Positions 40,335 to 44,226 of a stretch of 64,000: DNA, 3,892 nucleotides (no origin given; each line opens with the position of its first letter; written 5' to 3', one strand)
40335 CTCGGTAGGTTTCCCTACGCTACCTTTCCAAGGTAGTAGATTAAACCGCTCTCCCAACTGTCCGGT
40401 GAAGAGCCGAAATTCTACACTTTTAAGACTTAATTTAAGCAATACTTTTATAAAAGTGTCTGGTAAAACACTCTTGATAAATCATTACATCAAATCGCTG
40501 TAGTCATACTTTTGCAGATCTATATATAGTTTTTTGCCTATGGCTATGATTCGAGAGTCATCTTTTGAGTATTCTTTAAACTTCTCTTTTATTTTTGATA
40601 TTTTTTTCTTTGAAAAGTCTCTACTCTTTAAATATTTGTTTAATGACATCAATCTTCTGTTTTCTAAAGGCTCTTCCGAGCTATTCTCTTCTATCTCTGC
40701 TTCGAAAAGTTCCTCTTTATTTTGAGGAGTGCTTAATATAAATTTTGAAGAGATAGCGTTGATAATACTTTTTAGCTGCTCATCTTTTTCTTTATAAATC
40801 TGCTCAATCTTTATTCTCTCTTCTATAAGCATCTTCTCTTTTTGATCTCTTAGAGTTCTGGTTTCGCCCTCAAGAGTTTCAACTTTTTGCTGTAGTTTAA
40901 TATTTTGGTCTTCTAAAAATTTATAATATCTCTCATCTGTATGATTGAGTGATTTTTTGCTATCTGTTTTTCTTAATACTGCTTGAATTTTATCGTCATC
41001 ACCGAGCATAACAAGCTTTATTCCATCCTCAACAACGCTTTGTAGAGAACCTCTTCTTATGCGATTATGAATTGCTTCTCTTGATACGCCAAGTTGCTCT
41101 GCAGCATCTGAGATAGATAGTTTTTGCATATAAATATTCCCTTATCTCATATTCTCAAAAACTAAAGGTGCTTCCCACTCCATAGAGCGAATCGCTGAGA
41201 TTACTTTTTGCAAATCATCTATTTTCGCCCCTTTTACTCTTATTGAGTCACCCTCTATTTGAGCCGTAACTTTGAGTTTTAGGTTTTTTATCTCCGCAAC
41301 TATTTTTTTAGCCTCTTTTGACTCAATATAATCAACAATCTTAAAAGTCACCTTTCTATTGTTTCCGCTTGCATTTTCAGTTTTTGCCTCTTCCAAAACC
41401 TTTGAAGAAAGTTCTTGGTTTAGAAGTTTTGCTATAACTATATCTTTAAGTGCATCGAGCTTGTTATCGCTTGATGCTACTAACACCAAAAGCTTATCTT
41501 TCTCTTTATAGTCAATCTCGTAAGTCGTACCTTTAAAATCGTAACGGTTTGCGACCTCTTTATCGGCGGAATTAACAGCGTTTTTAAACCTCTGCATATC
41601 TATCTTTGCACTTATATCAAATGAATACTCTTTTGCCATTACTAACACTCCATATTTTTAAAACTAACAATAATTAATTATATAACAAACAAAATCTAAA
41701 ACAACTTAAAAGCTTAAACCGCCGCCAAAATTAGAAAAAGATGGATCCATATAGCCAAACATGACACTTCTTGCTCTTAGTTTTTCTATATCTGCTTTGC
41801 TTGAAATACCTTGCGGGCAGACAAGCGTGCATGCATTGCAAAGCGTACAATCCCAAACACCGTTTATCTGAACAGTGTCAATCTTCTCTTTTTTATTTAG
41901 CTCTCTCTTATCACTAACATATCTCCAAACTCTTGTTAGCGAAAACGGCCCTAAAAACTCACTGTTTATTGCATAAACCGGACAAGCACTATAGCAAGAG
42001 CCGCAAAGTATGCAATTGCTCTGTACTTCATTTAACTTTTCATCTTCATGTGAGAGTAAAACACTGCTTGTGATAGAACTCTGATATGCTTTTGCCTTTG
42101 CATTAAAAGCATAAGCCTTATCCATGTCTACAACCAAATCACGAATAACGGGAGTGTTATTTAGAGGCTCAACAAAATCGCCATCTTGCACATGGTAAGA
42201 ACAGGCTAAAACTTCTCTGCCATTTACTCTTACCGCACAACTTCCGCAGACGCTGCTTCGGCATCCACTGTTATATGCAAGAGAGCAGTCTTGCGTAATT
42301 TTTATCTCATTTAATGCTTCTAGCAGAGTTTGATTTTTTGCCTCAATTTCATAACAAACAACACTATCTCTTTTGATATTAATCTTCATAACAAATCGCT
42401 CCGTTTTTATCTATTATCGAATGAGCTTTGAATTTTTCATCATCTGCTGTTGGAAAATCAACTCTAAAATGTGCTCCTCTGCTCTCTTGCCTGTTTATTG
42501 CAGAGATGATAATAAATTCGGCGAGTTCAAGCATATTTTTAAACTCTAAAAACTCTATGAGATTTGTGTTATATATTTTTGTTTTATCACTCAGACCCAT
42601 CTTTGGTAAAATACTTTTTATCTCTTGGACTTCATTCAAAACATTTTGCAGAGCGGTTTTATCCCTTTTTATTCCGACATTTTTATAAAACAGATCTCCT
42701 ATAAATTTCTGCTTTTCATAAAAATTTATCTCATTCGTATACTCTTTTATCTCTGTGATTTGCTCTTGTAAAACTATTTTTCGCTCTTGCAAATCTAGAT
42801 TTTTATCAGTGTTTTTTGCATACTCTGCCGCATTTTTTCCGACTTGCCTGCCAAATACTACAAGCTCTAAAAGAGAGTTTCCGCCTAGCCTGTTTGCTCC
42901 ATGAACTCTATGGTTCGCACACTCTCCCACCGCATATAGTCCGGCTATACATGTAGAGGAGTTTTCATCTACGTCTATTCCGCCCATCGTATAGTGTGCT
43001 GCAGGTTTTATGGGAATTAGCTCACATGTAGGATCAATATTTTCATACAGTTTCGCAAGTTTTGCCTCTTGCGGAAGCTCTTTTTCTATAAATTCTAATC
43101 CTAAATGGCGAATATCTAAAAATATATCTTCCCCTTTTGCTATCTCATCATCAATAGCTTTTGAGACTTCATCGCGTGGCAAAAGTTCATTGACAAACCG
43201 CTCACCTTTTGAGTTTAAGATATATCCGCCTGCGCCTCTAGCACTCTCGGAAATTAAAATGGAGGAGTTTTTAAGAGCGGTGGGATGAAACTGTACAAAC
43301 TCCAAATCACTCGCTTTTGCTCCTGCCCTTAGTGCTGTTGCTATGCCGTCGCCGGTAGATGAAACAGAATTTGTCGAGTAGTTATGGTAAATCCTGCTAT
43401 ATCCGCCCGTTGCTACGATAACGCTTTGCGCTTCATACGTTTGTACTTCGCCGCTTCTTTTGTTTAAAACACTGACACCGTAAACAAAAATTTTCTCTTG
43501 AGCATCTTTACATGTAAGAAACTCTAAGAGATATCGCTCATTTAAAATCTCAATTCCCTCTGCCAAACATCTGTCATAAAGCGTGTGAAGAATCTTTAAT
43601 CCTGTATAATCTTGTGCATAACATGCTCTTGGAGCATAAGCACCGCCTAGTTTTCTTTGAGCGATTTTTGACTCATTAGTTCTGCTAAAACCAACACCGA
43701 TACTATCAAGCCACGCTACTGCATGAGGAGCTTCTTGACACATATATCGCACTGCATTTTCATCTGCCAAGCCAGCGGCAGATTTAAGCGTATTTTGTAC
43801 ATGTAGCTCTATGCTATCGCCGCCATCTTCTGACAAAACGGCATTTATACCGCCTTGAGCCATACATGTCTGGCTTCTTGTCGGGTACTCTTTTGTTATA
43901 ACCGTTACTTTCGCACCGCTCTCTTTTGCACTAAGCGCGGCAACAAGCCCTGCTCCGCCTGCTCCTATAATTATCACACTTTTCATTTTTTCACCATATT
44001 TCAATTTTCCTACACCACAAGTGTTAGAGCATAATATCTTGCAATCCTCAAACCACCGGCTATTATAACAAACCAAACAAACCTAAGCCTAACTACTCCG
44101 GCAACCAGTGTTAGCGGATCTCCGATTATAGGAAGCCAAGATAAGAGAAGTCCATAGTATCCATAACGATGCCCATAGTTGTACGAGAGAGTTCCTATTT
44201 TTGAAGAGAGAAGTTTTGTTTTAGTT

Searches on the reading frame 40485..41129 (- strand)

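Call 3: search_protein_families(library=pfam, proteins=[window:40485-41129:-], max_evalue=1)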
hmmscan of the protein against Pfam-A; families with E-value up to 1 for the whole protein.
window:40485-41129:- (214 aa): 19 families
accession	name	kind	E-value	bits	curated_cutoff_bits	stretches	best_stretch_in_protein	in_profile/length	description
PF13404.12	HTH_AsnC-type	-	0.00075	19.7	27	1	4-26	18-40/42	AsnC-type helix-turn-helix domain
PF12728.13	HTH_17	-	0.0013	19.4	27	1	4-31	2-29/51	Helix-turn-helix domain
PF04545.22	Sigma70_r4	-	0.0024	17.8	24.1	1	2-27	19-44/50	Sigma-70, region 4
PF08281.18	Sigma70_r4_2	-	0.0029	17.6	25.7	1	3-27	26-50/54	Sigma-70, region 4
PF02954.25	HTH_8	-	0.0064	16.6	22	1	6-26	21-41/42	Bacterial regulatory protein, Fis family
PF00126.33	HTH_1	-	0.01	16.2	26.6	1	2-26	12-36/60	Bacterial regulatory helix-turn-helix protein, lysR family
PF18024.7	HTH_50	-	0.011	15.9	27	1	5-26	25-46/50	Helix-turn-helix domain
PF13338.12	AbiEi_4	-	0.012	16.2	25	1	5-29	15-38/49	Transcriptional regulator, AbiEi antitoxin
PF08279.18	HTH_11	-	0.016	15.6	25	1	4-25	16-37/55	HTH domain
PF21531.3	Rv2175c_wHTH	-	0.017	15.5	27.1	1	4-40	16-52/57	DNA-binding protein Rv2175c, wHTH domain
PF13542.12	HTH_Tnp_ISL3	-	0.02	14.8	27.4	1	2-26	25-49/51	Helix-turn-helix domain of transposase family ISL3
PF13556.12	HTH_30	-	0.026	14.7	27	1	4-26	13-35/59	PucR C-terminal helix-turn-helix domain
PF20132.4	DUF6522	-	0.029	14.5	25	1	8-37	17-46/88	Family of unknown function (DUF6522)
PF13384.12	HTH_23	-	0.033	14.4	24.6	1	2-26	16-40/50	Homeodomain-like domain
PF04967.18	HTH_10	-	0.081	13.2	23.1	1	5-26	25-46/53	HTH DNA binding domain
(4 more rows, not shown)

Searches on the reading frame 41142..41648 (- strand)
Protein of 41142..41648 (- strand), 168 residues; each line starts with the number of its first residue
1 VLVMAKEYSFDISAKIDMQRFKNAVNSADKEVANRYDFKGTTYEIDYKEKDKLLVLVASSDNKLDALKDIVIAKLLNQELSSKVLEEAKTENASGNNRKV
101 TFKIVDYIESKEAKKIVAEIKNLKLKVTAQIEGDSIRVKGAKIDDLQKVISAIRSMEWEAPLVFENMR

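Call 105: search_protein_families(library=pfam, proteins=[window:41142-41648:-], max_evalue=0.0001)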
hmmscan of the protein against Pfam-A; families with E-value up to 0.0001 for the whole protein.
window:41142-41648:- (168 aa): 1 family
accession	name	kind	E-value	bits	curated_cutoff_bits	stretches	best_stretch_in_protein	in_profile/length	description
PF04461.18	DUF520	-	3.1e-53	180.7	23.2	1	9-168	2-161/161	Protein of unknown function (DUF520)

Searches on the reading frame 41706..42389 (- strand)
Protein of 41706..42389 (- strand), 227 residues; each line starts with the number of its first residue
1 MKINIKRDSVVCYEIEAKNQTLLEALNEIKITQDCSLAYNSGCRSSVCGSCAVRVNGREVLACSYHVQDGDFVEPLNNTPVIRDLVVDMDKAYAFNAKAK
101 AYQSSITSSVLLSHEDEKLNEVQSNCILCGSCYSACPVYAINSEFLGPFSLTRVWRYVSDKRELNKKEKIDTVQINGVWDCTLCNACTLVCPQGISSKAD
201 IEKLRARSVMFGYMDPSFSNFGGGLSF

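Call 105: search_protein_families(library=pfam, proteins=[window:41706-42389:-], max_evalue=0.0001)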
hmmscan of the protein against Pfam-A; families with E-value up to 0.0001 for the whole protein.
window:41706-42389:- (227 aa): 10 families
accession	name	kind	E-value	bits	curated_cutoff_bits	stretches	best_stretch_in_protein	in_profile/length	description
PF13085.11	Fer2_3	-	5.5e-25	87.9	27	1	9-92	17-105/107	2Fe-2S iron-sulfur cluster binding domain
PF13183.11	Fer4_8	-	1.7e-13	51.3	27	1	124-195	3-68/68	4Fe-4S dicluster domain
PF12838.12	Fer4_7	-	1.5e-10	41.8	27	1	125-195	1-52/52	4Fe-4S dicluster domain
PF13484.11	Fer4_16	-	4e-10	40.8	30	1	125-193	1-65/66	4Fe-4S double cluster binding domain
PF13534.11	Fer4_17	-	5.2e-10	40.2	22.2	1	125-196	1-61/61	4Fe-4S dicluster domain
PF13237.11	Fer4_10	-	6.7e-09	36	25.5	1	122-192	5-53/53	4Fe-4S dicluster domain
PF13187.11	Fer4_9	-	1.7e-08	34.8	27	1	165-194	21-50/52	4Fe-4S dicluster domain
PF00037.32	Fer4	-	3.6e-07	30.2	21.1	1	124-141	6-23/24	4Fe-4S binding domain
PF13746.11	Fer4_18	-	3.4e-06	27.7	27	0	153-197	33-77/114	4Fe-4S dicluster domain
PF12797.12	Fer4_2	-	3.4e-05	24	24.5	0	123-138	7-22/22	4Fe-4S binding domain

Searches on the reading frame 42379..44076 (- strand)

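Call 105: search_protein_families(library=pfam, proteins=[window:42379-44076:-], max_evalue=0.0001)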
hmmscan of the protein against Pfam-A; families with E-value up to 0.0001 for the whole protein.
window:42379-44076:- (565 aa): 7 families
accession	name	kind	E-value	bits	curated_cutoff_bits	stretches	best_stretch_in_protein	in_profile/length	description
PF00890.30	FAD_binding_2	-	9.2e-103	345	20.4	1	34-402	2-414/414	FAD binding domain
PF02910.25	Succ_DH_flav_C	-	4.6e-30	104.7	20.8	1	459-556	4-101/130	Fumarate reductase flavoprotein C-term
PF03486.20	HI0933_like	-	4.4e-13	49.7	50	2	33-76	2-45/244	HI0933-like protein Rossmann domain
PF07992.20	Pyr_redox_2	-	6.1e-12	46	26.1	1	33-229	2-113/291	Pyridine nucleotide-disulphide oxidoreductase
PF01266.30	DAO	-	9.5e-09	35.7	27.9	1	34-229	2-208/353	FAD dependent oxidoreductase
PF01134.28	GIDA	-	2e-06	27.6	22.1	1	34-320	2-248/391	Glucose inhibited division protein A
PF12831.13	FAD_oxidored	-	1.9e-05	24.6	27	0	34-62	2-30/416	FAD dependent oxidoreductase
